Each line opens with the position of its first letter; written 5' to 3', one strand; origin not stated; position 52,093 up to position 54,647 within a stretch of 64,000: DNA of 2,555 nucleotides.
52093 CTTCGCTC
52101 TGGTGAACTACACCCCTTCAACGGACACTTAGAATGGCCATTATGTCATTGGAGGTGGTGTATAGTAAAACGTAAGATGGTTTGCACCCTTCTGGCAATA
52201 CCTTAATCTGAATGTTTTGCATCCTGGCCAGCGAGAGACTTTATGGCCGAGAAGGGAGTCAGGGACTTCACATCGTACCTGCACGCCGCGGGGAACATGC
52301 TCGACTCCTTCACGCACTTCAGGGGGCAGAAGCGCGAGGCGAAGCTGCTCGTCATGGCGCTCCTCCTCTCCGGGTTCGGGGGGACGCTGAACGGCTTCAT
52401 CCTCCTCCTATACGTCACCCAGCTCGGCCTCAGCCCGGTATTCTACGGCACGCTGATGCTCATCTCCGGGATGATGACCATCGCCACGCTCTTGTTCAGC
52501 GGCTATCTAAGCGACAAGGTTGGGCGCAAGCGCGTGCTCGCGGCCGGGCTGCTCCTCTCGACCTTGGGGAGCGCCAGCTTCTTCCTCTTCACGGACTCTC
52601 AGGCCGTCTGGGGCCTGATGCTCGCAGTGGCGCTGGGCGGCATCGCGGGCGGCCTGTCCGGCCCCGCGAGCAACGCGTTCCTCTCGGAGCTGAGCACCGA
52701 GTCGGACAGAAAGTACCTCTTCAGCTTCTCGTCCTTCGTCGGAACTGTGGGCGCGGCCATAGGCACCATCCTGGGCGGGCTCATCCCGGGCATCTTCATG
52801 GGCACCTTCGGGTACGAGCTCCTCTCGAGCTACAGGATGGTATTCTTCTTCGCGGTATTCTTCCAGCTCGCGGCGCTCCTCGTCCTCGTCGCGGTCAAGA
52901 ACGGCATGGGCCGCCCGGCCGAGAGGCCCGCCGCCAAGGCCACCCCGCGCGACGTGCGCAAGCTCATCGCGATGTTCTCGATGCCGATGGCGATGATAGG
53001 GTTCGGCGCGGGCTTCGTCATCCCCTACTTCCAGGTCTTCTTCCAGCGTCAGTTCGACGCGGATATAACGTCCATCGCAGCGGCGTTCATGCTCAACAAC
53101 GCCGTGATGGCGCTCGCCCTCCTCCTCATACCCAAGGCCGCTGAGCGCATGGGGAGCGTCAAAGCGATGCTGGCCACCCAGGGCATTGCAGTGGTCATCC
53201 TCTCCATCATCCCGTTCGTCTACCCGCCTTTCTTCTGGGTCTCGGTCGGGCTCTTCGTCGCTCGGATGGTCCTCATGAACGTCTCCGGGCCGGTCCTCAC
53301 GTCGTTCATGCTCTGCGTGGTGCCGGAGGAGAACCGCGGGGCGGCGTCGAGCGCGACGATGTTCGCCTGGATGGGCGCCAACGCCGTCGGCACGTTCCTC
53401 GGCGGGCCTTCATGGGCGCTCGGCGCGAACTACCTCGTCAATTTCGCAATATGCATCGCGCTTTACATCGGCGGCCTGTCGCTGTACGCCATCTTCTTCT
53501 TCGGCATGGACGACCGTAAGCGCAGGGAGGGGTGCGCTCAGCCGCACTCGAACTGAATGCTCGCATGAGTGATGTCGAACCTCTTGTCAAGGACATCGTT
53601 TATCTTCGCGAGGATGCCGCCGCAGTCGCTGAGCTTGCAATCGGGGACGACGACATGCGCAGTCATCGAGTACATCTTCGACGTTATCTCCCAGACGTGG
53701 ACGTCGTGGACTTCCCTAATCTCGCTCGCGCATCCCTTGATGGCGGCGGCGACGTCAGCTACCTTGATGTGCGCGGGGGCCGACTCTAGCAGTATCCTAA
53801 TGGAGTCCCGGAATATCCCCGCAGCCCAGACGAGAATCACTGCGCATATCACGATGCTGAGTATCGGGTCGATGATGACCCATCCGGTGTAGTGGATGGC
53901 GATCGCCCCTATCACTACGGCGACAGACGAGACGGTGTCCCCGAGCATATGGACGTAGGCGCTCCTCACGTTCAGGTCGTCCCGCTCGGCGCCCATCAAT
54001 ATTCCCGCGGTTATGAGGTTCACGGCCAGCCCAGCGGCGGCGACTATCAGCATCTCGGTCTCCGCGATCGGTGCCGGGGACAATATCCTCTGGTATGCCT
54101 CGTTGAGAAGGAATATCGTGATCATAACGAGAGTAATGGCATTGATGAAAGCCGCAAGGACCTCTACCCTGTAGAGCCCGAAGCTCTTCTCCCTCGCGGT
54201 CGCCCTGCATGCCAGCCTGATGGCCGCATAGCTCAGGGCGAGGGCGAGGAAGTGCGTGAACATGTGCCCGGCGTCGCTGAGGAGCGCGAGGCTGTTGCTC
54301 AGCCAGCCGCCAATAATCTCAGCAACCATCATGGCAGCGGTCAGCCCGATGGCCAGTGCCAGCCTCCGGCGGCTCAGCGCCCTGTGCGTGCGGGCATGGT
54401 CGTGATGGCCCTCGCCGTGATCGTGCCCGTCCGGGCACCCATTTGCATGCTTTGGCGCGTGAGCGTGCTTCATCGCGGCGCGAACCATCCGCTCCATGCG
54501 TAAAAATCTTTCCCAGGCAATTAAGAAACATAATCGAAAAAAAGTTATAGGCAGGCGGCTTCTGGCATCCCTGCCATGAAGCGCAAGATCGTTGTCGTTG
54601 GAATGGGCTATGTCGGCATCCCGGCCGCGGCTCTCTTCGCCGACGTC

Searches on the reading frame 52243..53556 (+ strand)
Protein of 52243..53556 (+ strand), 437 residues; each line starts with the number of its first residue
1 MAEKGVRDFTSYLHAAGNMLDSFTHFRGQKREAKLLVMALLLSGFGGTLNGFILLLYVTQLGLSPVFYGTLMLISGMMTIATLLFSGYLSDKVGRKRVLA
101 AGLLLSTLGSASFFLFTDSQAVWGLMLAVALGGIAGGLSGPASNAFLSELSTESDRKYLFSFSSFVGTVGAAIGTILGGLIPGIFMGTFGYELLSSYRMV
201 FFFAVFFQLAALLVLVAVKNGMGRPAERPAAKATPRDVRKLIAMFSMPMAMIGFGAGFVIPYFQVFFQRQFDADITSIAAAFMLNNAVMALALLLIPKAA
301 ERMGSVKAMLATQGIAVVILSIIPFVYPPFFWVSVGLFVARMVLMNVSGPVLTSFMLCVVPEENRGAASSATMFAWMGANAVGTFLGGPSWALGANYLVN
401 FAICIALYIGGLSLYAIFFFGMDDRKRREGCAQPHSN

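Call 41: search_protein_families(library=pfam, proteins=[window:52243-53556:+], max_evalue=0.00001)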
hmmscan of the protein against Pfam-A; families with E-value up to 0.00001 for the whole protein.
window:52243-53556:+ (437 aa): 3 families
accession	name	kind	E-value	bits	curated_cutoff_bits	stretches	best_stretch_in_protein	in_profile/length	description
PF07690.21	MFS_1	-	5.3e-33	114.8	33.4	1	37-383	2-346/347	Major Facilitator Superfamily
PF12832.13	MFS_1_like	-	2.3e-09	37.2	25.2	1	30-182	212-362/373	MFS_1 like family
PF00083.30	Sugar_tr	-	8e-08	32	22.3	1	69-217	49-190/452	Sugar (and other) transporter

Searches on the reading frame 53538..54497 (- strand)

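Call 41: search_protein_families(library=pfam, proteins=[window:53538-54497:-], max_evalue=0.00001)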
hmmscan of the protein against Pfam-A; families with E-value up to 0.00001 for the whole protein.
window:53538-54497:- (319 aa): 2 families
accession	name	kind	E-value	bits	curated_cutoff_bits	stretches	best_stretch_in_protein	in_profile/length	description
PF01545.26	Cation_efflux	-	2.2e-39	135.8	26.6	1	47-237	2-198/198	Cation efflux family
PF16916.11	ZT_dimer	-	4.1e-10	40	26.7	1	243-317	3-76/78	Dimerisation domain of Zinc Transporter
